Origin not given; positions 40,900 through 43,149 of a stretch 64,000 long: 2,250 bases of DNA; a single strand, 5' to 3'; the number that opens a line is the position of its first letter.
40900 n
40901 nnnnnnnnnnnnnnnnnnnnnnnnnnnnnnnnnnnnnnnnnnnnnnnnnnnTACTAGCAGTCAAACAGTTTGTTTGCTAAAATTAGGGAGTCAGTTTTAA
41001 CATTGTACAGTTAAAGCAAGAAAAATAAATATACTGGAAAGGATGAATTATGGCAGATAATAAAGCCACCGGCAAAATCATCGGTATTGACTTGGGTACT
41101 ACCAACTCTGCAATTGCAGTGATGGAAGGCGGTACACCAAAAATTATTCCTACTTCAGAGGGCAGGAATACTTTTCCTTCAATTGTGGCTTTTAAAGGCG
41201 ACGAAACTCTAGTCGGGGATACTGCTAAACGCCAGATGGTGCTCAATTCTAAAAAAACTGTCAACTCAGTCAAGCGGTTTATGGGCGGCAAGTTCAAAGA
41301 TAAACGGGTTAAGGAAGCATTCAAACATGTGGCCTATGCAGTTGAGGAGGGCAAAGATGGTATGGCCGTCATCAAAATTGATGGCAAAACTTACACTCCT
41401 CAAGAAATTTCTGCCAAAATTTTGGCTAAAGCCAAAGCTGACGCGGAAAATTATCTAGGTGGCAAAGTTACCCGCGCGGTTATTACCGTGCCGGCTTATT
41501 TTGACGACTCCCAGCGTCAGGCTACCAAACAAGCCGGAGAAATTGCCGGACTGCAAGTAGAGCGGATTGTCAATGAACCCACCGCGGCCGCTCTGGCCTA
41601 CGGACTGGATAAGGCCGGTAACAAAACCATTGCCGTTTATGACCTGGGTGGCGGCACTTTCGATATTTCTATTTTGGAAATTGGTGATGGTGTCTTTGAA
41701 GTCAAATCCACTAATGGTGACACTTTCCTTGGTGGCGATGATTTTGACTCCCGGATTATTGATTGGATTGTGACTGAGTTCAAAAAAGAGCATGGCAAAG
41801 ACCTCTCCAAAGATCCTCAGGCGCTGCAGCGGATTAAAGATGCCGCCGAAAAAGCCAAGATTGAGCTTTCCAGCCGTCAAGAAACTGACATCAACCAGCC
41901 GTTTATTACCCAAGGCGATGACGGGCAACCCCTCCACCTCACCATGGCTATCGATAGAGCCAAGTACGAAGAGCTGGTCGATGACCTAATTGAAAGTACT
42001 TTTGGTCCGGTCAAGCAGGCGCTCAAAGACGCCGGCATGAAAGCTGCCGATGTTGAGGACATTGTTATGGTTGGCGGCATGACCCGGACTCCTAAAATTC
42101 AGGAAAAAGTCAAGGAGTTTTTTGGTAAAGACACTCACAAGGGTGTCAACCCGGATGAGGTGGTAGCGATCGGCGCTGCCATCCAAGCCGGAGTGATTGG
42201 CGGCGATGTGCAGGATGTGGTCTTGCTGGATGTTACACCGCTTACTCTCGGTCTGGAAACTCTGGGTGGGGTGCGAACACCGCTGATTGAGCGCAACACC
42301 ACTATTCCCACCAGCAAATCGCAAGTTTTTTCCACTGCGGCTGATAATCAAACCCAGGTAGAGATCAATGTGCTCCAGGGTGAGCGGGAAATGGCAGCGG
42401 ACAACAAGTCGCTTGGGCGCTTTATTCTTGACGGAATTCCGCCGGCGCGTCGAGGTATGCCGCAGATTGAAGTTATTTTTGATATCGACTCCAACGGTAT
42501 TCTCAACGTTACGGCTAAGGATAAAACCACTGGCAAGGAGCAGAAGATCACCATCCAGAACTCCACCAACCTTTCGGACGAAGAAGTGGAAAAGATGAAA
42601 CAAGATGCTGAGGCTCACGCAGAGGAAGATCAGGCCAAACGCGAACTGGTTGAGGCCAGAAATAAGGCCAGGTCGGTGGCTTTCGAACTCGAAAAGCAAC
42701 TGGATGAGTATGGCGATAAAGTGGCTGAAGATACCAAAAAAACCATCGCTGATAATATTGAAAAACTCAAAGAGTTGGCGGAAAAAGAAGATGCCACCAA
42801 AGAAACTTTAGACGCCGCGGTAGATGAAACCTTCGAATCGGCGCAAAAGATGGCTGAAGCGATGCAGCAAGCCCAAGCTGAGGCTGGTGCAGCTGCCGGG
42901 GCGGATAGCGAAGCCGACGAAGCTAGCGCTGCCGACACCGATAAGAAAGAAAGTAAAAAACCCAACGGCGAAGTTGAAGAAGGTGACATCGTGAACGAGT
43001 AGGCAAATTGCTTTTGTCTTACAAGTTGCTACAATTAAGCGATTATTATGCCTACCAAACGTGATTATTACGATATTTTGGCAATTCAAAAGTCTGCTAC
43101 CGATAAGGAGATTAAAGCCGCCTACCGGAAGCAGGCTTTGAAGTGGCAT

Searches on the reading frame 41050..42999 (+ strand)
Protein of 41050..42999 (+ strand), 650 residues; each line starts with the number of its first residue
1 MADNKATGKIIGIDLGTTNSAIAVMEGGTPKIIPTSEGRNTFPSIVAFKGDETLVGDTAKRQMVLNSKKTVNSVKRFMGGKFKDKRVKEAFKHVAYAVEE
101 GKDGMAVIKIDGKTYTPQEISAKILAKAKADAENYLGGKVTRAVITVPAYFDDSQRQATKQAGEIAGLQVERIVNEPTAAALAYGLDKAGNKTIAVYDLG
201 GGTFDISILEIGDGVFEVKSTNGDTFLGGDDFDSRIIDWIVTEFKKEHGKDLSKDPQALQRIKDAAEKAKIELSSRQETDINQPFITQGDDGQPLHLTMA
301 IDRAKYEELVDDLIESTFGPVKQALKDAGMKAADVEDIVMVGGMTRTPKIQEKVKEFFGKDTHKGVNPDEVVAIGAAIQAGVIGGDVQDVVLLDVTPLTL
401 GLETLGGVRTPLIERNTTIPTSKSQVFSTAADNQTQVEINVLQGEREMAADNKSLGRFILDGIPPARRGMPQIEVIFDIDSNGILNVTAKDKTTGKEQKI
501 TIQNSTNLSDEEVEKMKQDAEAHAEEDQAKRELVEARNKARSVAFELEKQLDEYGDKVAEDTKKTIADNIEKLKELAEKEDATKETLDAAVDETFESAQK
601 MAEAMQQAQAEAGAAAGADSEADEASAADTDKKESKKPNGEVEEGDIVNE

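Call 55: search_protein_families(library=pfam, proteins=[window:41050-42999:+], max_evalue=0.00001)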
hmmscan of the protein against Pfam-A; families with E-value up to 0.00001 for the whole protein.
window:41050-42999:+ (650 aa): 2 families
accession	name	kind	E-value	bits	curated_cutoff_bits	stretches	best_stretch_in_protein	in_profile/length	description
PF00012.26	HSP70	-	3.9e-249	828.3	20.6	1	10-606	1-598/599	Hsp70 protein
PF06723.19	MreB_Mbl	-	7e-20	71.6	27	1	137-378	90-317/327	MreB/Mbl protein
